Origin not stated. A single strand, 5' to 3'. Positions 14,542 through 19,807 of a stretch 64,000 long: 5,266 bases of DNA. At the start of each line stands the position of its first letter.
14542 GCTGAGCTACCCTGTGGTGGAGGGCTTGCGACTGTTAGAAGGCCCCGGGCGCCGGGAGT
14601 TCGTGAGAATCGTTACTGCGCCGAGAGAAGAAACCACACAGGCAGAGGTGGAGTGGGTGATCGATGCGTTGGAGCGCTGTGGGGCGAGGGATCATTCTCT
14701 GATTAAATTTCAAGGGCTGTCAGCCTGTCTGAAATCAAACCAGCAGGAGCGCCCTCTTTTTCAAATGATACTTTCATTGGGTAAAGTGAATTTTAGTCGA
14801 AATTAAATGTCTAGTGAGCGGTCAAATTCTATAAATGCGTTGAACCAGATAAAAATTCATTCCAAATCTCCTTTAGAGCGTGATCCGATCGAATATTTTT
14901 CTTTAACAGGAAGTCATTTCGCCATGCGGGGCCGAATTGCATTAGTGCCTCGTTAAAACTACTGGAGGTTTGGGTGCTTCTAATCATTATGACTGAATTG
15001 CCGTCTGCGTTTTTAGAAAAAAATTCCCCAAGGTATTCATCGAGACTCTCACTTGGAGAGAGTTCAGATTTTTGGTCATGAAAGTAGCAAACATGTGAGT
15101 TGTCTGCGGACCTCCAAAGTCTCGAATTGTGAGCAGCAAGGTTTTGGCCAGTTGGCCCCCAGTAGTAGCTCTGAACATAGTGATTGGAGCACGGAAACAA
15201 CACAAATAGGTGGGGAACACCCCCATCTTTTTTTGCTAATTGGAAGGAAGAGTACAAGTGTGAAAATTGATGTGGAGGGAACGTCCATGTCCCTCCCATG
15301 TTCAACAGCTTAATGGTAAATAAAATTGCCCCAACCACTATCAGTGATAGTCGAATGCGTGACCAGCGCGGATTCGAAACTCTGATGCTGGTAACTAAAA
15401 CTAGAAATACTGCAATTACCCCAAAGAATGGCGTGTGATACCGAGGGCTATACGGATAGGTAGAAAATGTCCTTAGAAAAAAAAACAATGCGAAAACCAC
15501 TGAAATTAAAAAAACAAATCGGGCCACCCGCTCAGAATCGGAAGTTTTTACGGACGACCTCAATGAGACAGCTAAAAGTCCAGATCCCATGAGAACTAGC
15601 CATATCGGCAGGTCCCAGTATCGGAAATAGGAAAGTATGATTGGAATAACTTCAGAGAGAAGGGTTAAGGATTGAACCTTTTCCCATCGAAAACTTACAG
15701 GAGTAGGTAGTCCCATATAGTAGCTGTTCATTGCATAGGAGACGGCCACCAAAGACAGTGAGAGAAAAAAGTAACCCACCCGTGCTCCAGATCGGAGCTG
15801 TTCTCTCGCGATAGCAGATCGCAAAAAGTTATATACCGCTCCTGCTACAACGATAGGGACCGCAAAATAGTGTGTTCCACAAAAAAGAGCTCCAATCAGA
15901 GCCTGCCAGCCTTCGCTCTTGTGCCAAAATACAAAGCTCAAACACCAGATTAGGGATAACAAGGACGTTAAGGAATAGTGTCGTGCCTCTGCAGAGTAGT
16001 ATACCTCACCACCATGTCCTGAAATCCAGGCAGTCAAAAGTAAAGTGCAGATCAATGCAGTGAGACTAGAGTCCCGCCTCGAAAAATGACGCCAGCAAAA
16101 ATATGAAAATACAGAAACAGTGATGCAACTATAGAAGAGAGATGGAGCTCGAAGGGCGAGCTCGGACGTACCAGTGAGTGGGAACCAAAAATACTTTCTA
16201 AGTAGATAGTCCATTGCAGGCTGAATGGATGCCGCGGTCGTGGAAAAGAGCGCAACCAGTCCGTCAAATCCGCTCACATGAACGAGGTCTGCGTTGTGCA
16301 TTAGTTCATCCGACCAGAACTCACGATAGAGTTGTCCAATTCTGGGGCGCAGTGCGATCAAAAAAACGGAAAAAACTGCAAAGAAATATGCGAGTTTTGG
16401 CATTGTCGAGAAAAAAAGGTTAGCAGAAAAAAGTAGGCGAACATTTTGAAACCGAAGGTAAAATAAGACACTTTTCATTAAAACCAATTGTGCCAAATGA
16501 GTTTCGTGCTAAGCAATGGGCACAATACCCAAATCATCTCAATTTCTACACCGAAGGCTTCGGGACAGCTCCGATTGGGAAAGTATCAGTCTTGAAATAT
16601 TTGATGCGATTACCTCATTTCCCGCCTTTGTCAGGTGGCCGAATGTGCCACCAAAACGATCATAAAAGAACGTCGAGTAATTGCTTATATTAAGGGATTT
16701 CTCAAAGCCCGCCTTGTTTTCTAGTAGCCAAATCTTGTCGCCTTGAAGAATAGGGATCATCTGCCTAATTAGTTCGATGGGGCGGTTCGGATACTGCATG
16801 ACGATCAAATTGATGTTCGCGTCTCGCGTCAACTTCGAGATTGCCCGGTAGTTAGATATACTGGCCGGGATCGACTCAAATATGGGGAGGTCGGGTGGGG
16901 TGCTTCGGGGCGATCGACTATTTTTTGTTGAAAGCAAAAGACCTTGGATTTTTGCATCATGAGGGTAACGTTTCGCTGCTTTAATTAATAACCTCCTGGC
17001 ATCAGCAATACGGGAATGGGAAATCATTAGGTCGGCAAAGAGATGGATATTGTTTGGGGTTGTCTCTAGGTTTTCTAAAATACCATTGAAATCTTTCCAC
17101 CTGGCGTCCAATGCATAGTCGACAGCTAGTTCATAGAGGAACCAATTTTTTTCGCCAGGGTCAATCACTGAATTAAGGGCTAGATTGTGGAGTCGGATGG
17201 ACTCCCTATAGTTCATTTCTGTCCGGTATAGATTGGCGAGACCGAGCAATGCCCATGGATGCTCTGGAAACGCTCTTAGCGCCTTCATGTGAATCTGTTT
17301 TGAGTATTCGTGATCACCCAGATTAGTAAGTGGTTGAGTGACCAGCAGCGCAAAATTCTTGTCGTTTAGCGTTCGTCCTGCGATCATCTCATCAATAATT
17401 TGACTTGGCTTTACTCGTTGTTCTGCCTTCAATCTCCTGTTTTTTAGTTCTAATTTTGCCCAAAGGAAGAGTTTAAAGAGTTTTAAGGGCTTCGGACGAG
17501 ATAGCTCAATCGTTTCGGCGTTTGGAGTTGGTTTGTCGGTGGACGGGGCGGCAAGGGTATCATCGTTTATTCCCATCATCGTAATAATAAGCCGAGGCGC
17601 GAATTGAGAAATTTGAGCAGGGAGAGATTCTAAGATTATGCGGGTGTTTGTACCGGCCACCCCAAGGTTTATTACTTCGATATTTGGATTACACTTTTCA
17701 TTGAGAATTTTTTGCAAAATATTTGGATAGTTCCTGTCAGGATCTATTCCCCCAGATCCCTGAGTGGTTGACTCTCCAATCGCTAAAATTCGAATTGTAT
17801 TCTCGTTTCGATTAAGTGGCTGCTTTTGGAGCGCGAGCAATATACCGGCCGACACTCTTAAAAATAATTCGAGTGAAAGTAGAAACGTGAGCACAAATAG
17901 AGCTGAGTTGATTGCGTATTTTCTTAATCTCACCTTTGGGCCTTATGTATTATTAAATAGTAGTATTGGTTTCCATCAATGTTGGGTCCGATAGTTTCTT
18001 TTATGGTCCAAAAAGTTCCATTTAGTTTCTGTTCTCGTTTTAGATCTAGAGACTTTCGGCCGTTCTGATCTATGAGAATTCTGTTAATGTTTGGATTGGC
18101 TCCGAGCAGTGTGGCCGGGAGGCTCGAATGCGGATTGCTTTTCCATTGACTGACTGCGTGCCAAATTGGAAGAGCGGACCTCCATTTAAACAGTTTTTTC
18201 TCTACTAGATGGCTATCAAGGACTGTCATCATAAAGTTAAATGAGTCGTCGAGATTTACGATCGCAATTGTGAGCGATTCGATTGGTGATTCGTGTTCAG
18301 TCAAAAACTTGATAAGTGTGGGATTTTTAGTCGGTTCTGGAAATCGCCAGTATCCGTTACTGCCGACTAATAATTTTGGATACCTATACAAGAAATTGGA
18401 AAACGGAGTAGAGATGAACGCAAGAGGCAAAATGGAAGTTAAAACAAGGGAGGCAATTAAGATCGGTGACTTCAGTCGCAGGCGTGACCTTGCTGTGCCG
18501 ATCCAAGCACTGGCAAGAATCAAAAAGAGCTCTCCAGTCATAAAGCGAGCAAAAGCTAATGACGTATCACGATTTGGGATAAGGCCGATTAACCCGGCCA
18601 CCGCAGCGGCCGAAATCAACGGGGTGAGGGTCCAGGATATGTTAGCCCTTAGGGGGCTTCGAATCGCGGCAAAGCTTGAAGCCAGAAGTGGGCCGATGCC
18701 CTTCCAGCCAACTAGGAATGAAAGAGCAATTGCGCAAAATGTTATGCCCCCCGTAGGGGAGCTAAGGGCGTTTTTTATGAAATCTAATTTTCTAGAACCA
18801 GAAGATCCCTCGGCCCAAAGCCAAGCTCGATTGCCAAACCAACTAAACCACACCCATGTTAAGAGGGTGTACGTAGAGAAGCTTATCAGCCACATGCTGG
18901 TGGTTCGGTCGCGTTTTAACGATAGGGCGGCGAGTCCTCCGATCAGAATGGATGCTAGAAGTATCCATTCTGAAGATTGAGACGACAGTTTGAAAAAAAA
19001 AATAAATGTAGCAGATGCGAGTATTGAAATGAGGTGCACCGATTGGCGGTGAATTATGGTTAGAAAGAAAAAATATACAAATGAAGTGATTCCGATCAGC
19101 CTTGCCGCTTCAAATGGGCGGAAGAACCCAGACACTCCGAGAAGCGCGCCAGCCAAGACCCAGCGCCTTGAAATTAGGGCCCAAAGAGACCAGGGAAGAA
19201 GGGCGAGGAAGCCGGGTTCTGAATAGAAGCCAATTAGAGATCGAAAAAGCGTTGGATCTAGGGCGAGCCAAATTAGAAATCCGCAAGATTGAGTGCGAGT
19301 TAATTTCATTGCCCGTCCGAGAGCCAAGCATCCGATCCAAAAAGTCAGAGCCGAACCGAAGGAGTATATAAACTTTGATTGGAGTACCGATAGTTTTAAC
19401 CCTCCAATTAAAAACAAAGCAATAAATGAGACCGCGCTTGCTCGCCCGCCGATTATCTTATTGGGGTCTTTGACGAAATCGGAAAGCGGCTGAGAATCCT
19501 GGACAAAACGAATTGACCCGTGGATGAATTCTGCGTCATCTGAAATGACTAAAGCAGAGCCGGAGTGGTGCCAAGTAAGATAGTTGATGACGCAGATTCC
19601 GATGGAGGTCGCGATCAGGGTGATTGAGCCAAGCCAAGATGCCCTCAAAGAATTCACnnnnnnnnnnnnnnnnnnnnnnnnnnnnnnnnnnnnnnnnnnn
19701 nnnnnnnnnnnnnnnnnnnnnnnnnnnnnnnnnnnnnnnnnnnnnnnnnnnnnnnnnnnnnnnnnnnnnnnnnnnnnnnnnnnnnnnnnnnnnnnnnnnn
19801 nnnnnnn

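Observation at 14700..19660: Low-GC (~43-45%) island encoding two GT-C-like polytopic membrane proteins and a TM-anchored SGNH/TPR hydrolase; it rewrites the 3' end of a polyprenyl synthase gene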

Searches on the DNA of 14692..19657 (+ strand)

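Call 104: search_dna_similar(query=window:14692-19657:+, collection=plasmids, mode=distant, max_rows=5)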
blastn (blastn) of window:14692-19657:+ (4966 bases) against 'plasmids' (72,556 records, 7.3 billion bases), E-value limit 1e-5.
No match.

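Call 105: search_dna_similar(query=window:14692-19657:+, collection=phages, mode=distant, max_rows=5)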
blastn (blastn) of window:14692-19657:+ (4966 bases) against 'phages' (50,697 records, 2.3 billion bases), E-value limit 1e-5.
No match.
